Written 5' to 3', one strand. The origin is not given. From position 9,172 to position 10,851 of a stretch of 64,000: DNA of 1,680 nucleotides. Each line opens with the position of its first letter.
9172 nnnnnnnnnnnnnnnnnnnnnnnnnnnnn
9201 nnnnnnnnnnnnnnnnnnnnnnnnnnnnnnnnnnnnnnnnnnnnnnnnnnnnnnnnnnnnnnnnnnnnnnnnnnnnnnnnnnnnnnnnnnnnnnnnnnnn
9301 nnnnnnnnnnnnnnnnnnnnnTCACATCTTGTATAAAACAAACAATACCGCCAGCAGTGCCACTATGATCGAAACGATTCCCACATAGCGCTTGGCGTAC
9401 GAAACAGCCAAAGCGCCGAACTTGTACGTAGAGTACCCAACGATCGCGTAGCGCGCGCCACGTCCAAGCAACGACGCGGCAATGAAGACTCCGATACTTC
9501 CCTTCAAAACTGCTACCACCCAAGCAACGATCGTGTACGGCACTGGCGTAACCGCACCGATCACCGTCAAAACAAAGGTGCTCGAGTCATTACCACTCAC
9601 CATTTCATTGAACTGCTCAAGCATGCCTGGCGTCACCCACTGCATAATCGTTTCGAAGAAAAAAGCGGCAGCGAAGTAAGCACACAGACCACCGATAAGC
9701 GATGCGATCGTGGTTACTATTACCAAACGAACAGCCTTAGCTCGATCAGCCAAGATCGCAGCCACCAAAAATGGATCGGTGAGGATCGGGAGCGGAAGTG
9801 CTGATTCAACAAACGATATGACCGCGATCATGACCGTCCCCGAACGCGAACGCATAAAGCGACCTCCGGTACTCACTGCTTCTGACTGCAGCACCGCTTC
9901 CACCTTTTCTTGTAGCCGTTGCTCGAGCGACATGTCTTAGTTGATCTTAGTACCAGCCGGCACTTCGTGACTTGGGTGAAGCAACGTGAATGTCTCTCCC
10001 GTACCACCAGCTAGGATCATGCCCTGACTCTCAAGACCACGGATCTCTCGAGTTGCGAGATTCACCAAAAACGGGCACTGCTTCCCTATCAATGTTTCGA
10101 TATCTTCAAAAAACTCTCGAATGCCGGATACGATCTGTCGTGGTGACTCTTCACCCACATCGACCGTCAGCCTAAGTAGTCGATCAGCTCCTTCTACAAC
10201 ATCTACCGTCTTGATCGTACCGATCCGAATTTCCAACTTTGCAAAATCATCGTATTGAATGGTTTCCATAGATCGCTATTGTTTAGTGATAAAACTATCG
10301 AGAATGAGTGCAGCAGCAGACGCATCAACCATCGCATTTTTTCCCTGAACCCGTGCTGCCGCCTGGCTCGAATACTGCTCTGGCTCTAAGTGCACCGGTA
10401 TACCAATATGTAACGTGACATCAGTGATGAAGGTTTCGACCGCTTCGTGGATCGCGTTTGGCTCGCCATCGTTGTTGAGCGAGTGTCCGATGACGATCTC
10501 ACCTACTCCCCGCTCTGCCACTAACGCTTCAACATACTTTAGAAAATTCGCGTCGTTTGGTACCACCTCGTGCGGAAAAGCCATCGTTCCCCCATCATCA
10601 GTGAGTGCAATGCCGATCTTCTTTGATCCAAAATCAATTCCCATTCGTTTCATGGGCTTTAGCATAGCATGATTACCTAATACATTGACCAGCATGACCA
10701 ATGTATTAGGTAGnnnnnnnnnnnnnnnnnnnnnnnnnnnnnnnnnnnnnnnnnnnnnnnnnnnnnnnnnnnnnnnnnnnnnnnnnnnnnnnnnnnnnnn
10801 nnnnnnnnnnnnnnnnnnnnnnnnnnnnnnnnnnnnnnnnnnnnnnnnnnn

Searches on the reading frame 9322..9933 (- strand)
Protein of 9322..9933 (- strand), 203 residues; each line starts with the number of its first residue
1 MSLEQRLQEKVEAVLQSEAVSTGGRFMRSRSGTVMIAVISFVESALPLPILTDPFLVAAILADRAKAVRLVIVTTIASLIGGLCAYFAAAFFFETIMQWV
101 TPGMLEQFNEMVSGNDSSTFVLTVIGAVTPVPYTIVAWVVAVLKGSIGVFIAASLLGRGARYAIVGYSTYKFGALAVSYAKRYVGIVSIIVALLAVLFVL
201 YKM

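Call 80: search_protein_families(library=pfam, proteins=[window:9322-9933:-], max_evalue=0.00001)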
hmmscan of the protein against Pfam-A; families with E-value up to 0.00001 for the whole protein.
window:9322-9933:- (203 aa): 1 family
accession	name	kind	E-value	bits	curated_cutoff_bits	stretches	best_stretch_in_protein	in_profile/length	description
PF09335.16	VTT_dom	-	1.8e-07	32.1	33.9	1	66-169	15-121/123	VTT domain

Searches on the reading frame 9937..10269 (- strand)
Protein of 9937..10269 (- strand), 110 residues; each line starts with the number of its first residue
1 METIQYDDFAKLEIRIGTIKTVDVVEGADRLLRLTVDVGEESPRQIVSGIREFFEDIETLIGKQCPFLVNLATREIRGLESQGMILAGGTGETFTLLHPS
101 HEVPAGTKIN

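Call 80: search_protein_families(library=pfam, proteins=[window:9937-10269:-], max_evalue=0.00001)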
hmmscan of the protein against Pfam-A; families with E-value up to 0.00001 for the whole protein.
window:9937-10269:- (110 aa): 1 family
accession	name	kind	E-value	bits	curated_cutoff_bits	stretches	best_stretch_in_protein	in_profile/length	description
PF01588.26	tRNA_bind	-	2.9e-24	85.4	27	1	14-108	1-96/96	Putative tRNA binding domain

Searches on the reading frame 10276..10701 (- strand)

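Call 80: search_protein_families(library=pfam, proteins=[window:10276-10701:-], max_evalue=0.00001)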
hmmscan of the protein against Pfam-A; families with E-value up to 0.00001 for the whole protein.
window:10276-10701:- (141 aa): 1 family
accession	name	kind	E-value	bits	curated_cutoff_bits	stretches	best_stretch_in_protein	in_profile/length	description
PF03652.20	RuvX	-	2e-24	86.9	29.2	1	17-139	1-133/134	Holliday junction resolvase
